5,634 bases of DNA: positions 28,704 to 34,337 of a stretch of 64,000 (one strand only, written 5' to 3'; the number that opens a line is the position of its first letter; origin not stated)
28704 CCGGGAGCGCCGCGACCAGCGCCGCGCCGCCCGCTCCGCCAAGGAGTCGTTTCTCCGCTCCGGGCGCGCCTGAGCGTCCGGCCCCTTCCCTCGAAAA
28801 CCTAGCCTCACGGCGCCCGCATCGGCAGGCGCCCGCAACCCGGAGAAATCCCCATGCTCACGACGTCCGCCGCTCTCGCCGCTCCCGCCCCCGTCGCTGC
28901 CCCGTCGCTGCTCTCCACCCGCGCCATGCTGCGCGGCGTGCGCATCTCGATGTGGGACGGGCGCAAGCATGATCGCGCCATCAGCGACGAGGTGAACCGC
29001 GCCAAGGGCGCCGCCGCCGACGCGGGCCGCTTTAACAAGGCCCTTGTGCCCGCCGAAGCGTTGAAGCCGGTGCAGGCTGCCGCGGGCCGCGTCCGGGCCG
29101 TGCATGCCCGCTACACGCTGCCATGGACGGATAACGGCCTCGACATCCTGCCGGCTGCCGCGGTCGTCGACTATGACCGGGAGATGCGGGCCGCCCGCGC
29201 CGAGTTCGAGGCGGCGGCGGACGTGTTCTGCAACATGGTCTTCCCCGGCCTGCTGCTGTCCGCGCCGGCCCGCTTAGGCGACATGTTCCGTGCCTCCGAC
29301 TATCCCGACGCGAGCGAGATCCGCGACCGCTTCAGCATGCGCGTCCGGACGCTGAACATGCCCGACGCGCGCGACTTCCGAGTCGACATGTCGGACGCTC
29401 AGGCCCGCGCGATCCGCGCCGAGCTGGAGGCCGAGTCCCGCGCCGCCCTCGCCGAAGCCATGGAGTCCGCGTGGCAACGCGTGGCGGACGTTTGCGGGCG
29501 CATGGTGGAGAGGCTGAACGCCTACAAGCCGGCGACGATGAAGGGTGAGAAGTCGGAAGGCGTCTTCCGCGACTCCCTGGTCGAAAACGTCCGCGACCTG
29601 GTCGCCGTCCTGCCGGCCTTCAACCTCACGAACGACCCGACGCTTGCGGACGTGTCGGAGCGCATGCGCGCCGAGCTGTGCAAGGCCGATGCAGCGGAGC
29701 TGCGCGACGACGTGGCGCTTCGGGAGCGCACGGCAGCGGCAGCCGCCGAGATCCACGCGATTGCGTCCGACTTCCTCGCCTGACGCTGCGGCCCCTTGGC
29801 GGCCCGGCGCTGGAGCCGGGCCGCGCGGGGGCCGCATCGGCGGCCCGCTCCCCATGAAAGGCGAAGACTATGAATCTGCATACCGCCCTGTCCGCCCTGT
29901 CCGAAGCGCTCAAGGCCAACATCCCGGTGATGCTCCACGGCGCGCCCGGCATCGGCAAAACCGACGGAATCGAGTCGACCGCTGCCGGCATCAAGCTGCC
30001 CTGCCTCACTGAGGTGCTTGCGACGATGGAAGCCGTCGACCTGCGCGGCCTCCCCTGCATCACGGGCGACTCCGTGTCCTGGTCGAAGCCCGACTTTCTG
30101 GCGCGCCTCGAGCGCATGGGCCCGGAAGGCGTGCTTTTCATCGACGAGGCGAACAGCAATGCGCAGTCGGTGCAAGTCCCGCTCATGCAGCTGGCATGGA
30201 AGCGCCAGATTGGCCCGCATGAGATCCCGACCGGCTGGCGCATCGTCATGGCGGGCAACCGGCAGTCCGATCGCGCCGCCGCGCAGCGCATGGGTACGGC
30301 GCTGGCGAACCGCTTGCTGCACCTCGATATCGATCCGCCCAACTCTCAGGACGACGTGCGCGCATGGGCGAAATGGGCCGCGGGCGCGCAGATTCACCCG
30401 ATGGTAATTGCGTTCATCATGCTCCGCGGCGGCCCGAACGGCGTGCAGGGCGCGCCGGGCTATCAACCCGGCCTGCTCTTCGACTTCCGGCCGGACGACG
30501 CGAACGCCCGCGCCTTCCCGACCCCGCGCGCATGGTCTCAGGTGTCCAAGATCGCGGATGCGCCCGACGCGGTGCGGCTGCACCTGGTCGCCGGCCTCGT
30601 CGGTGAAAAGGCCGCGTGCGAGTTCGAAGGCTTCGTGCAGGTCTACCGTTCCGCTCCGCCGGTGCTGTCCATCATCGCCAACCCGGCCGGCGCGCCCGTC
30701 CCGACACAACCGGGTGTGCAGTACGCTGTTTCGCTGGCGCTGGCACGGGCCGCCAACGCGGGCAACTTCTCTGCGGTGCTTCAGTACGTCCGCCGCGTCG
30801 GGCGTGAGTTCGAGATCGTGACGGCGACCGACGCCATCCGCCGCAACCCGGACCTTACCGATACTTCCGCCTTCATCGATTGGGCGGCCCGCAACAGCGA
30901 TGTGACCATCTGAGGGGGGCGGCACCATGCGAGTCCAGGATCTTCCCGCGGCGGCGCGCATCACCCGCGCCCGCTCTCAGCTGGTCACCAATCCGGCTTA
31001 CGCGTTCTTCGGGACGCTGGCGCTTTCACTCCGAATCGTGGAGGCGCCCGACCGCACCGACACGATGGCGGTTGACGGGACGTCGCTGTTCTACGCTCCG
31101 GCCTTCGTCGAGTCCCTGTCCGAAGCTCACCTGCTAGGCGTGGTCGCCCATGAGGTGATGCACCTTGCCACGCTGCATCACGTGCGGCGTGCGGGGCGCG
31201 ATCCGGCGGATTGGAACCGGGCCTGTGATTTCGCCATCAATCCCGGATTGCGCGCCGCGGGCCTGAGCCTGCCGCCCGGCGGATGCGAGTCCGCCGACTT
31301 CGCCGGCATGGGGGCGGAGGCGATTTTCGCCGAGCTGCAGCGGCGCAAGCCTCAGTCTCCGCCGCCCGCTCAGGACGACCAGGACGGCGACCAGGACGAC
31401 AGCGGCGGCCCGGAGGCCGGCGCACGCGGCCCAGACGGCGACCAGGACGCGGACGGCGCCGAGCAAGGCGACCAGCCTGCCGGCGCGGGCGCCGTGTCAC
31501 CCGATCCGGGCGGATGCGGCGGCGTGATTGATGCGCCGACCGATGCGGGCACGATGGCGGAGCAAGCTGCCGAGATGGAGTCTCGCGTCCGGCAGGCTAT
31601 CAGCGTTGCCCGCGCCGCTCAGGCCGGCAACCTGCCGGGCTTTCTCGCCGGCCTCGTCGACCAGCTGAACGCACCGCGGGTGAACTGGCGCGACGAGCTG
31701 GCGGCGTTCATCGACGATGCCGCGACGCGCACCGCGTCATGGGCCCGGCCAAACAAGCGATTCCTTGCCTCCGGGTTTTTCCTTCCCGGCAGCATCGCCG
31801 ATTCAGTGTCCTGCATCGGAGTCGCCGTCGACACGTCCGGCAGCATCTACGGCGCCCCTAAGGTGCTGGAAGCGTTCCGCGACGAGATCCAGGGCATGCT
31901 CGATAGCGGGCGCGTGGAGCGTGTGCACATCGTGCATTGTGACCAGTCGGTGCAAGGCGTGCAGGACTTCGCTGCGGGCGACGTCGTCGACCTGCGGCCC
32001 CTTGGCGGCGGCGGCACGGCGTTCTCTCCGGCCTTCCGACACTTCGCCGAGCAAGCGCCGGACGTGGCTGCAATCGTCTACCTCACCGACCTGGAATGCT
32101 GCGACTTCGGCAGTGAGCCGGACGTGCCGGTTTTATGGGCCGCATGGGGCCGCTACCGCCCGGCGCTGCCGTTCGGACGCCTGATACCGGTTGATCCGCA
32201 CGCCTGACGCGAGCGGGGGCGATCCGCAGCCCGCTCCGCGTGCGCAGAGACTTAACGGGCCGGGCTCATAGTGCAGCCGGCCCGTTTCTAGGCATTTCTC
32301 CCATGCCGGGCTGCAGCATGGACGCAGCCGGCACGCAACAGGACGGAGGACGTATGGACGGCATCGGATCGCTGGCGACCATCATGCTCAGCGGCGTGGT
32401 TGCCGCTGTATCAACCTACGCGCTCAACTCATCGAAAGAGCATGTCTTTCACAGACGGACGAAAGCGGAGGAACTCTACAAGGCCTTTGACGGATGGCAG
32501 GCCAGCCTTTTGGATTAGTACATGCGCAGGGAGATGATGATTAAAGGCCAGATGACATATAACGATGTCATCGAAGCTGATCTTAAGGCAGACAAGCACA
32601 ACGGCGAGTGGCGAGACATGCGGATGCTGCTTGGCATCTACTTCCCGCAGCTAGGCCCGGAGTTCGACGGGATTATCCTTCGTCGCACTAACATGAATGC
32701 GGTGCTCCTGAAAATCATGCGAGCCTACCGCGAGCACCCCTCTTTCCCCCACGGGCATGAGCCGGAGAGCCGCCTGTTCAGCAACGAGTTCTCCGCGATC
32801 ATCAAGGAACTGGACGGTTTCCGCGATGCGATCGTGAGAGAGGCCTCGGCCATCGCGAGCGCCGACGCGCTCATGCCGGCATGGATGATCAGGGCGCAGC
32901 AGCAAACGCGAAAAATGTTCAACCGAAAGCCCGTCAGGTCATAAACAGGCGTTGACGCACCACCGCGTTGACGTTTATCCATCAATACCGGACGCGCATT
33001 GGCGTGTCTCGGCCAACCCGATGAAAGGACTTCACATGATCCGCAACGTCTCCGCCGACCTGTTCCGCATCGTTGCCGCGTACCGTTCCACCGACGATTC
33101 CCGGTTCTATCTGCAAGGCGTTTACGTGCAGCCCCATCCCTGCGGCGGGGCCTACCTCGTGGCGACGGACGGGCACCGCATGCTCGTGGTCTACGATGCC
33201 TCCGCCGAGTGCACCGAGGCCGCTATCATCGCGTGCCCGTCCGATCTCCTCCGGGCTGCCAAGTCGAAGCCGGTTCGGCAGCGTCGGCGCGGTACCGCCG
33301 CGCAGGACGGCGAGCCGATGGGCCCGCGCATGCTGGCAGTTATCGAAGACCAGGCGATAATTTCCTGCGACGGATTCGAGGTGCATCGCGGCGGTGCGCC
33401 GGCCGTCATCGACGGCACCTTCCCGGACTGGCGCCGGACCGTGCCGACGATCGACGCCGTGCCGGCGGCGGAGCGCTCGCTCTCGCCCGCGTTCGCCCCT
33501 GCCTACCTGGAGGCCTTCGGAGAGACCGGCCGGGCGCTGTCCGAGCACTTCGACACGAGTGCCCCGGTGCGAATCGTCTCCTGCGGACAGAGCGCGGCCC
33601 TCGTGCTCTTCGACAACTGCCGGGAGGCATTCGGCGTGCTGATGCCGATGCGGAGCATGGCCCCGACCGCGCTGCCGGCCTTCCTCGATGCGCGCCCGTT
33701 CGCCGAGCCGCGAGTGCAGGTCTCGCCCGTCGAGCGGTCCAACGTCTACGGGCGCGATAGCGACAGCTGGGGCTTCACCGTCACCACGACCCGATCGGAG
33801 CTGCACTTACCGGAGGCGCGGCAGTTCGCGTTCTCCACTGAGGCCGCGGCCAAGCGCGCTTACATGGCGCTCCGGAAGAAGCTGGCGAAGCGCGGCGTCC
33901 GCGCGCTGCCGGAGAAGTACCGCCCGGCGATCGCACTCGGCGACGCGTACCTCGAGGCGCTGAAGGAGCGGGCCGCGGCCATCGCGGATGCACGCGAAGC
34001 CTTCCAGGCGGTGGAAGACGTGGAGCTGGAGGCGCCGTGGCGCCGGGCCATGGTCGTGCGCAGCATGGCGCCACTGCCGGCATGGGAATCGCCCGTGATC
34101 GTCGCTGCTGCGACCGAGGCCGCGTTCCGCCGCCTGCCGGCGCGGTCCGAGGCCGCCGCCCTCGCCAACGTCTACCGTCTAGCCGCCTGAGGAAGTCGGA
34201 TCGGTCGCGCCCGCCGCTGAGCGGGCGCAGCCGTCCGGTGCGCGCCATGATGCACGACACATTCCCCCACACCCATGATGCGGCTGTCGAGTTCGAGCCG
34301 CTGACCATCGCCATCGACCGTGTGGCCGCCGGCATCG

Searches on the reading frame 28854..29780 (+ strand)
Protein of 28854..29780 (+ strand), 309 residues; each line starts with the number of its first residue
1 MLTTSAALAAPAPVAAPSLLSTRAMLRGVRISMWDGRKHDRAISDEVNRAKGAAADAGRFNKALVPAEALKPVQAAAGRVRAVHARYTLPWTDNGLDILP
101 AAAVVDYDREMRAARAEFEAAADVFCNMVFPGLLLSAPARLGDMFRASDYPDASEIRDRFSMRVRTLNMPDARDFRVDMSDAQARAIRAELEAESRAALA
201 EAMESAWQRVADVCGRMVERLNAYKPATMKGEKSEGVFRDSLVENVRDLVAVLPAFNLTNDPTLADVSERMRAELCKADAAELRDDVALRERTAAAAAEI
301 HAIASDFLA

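Call 6: search_protein_families(library=pfam, proteins=[window:28854-29780:+], max_evalue=1)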
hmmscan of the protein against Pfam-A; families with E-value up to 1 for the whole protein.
window:28854-29780:+ (309 aa): 0 families

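Call 10: search_protein_families(library=phrogs, proteins=[window:28854-29780:+], max_evalue=0.01)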
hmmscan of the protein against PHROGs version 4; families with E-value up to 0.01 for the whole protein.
window:28854-29780:+ (309 aa): 0 families

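Call 41: find_related_loci(query=window:28854-29780:+, collection=viral_contigs, flank=10000)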
Query window:28854-29780:+ (309 aa) in viral_contigs; peptide patterns used: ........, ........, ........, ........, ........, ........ (x = any residue, [..] = any of these).
No stretch of DNA in the collection matches any of the patterns.

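Call 102: search_dna_similar(query=window:28854-29780:+, collection=phages, mode=protein, max_evalue=0.00001, max_rows=15)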
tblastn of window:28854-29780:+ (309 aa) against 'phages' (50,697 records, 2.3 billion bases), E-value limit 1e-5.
Records with a match: 3; places in all: 3; records where one place covers at least 80% of the query: 3.
Best place of each record, by identity: <60% 3.
By first word of the organism name: Planktothrix 2; Synechococcus 1.
By host as written in the record: Synechococcus sp. 1; - 1; Planktothricoides raciborskii 1.
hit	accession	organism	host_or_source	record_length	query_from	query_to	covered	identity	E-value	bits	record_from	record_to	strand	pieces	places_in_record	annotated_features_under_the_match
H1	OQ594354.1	Synechococcus phage MinM2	Synechococcus sp.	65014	23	273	81%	32.8%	2e-18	92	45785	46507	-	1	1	DUF3150 domain-containing protein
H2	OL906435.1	Planktothrix phage Pag-Yong1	Planktothrix agardhii FACHB-1261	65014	23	273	81%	32.8%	2e-18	92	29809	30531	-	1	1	hypothetical protein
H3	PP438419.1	Planktothrix phage Pra-JY27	Planktothricoides raciborskii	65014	23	273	81%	32.8%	2e-18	92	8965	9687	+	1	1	hypothetical protein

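Call 105: search_protein_families(library=ncbifam, proteins=[window:28854-29780:+], max_evalue=0.1)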
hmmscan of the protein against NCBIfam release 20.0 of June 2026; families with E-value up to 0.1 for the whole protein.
window:28854-29780:+ (309 aa): 1 family
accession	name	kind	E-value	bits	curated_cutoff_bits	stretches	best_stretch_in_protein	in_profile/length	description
NF053650.1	PerredPrxQDein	equivalog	0.0082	16.1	260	0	191-243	63-115/148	thioredoxin-dependent peroxiredoxin PrxQ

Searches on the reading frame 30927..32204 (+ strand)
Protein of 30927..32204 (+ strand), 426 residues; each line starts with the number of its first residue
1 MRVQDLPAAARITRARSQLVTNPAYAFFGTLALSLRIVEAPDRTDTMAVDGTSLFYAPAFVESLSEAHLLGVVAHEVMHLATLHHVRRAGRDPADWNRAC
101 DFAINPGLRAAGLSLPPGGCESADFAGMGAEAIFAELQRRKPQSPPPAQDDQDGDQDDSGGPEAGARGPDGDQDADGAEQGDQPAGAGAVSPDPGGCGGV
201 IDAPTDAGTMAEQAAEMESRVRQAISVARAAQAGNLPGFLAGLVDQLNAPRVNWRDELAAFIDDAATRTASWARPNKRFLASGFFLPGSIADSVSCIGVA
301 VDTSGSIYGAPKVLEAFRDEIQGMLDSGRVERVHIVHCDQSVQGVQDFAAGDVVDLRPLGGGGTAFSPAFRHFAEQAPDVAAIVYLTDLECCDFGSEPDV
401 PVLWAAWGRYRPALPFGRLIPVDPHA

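Call 10: search_protein_families(library=phrogs, proteins=[window:30927-32204:+], max_evalue=0.01)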
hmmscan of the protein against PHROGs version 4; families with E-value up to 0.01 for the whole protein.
window:30927-32204:+ (426 aa): 2 families
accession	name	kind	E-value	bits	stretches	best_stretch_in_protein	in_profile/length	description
phrog_1314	-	DNA, RNA and nucleotide metabolism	3.6e-83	280.8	1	10-424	13-392/394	HNH endonuclease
phrog_30358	-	unknown function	1.7e-07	32.4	1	230-420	9-197/204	-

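Call 92: find_related_loci(query=A6, collection=viral_contigs, flank=10000)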
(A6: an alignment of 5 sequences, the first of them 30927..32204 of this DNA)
Query A6 (426 aa) in viral_contigs; peptide patterns used: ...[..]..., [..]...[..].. (x = any residue, [..] = any of these).
171 stretches matched a pattern; 27 encode a relative of the query (tblastn E <= 1e-3); 27 distinct loci.
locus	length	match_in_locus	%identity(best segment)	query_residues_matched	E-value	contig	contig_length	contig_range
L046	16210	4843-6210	36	7-423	7e-80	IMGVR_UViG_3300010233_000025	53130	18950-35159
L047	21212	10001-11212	36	6-424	6e-72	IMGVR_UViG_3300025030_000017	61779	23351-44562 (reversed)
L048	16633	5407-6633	35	1-424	7e-68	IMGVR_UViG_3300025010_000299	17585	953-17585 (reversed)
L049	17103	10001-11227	35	1-424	7e-68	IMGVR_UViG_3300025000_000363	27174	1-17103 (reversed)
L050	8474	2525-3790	36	12-417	9e-64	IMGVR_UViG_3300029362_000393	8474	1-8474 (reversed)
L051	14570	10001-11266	36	12-417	8e-64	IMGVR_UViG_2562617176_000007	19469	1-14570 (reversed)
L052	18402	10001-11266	36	12-417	4e-63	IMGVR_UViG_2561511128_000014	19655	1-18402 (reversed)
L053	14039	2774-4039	36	12-417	4e-63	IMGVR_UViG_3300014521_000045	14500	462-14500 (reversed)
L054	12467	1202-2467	36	12-417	4e-63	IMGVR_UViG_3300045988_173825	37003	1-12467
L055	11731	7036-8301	36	12-417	3e-63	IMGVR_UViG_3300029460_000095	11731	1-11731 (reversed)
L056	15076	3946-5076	32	11-423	7e-63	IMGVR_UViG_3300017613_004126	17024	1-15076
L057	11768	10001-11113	33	1-423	7e-63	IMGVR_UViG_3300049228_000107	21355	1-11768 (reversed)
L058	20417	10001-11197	32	8-423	3e-62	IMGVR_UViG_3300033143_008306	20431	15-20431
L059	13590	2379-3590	34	6-424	2e-62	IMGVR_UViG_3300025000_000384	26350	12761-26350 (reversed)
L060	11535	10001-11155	31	8-422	2e-62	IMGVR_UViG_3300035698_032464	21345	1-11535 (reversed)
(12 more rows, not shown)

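Call 95: find_related_loci(query=A6, collection=metagenome_contigs, flank=10000)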
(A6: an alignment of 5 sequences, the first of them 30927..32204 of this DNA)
Query A6 (426 aa) in metagenome_contigs; peptide patterns used: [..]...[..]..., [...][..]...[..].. (x = any residue, [..] = any of these).
600 stretches matched a pattern (row limit reached: there are more); 104 encode a relative of the query (tblastn E <= 1e-3); the best 80 are kept; 80 distinct loci.
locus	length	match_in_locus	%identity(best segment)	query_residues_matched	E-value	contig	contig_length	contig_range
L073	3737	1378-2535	36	6-422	1e-71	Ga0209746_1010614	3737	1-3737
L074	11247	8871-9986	35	1-422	2e-69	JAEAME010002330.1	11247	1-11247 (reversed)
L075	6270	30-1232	38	27-420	2e-69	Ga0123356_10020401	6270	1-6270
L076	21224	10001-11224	36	11-423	3e-69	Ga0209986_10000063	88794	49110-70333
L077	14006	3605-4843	36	11-423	2e-68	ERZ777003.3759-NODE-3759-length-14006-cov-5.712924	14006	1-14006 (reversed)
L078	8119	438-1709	35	12-419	5e-68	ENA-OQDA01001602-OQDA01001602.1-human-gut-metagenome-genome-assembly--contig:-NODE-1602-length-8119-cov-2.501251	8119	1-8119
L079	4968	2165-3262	38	6-423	5e-67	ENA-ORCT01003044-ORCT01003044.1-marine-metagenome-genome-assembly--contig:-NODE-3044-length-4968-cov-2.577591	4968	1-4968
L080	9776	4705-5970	36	12-417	1e-65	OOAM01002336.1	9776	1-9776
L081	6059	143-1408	36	12-417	7e-66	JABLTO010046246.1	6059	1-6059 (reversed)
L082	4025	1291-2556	35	12-417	2e-65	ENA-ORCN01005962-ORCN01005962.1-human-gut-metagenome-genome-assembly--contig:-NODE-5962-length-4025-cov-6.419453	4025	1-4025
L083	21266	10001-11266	35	12-417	4e-65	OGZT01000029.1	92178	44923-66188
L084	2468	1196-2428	35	12-406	3e-65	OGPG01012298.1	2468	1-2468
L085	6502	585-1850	35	12-417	5e-64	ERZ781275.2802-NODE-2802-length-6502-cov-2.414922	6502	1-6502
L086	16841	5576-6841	34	12-417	7e-64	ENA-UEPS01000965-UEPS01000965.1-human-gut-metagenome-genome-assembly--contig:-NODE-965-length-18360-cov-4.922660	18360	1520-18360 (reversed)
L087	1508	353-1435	34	11-422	5e-67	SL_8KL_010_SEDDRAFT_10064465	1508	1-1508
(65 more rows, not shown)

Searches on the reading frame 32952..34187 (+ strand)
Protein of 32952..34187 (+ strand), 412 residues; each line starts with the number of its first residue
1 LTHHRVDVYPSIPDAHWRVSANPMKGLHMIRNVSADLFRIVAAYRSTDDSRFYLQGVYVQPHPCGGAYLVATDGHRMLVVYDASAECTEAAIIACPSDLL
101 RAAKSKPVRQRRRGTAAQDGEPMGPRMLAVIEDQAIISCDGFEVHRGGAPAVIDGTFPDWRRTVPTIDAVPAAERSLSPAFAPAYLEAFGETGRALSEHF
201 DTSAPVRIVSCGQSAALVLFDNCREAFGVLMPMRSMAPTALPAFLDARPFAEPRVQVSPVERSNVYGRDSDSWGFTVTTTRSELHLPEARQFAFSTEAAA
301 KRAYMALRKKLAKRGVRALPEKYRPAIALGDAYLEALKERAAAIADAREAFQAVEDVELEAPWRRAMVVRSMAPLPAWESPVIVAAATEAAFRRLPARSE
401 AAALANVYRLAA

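Call 6: search_protein_families(library=pfam, proteins=[window:32952-34187:+], max_evalue=1)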
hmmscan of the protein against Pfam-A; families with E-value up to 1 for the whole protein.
window:32952-34187:+ (412 aa): 1 family
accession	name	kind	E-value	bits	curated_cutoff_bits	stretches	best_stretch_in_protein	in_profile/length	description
PF02767.21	DNA_pol3_beta_2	-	0.0093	16.7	27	1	45-79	18-51/116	DNA polymerase III beta subunit, central domain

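Call 10: search_protein_families(library=phrogs, proteins=[window:32952-34187:+], max_evalue=0.01)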
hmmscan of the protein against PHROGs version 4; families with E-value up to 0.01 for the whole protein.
window:32952-34187:+ (412 aa): 2 families
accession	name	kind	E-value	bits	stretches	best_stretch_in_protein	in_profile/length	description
phrog_3007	-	DNA, RNA and nucleotide metabolism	1.2e-23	84.9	1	32-236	4-187/190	RusA-like Holliday junction resolvase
phrog_947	-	DNA, RNA and nucleotide metabolism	1.8e-07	31.4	1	33-168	134-250/368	DNA polymerase processivity factor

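Call 105: search_protein_families(library=ncbifam, proteins=[window:33036-34187:+], max_evalue=0.1)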
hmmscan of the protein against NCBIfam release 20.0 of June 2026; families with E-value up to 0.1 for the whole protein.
window:33036-34187:+ (384 aa): 2 families
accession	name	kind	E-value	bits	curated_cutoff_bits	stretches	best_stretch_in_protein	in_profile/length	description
TIGR00663.1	dnan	equivalog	0.0022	17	137.65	1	9-52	137-179/367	DNA polymerase III subunit beta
NF008510.0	PRK11427.1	equivalog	0.057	11.9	821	1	268-362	594-678/683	multidrug efflux transporter permease subunit MdtO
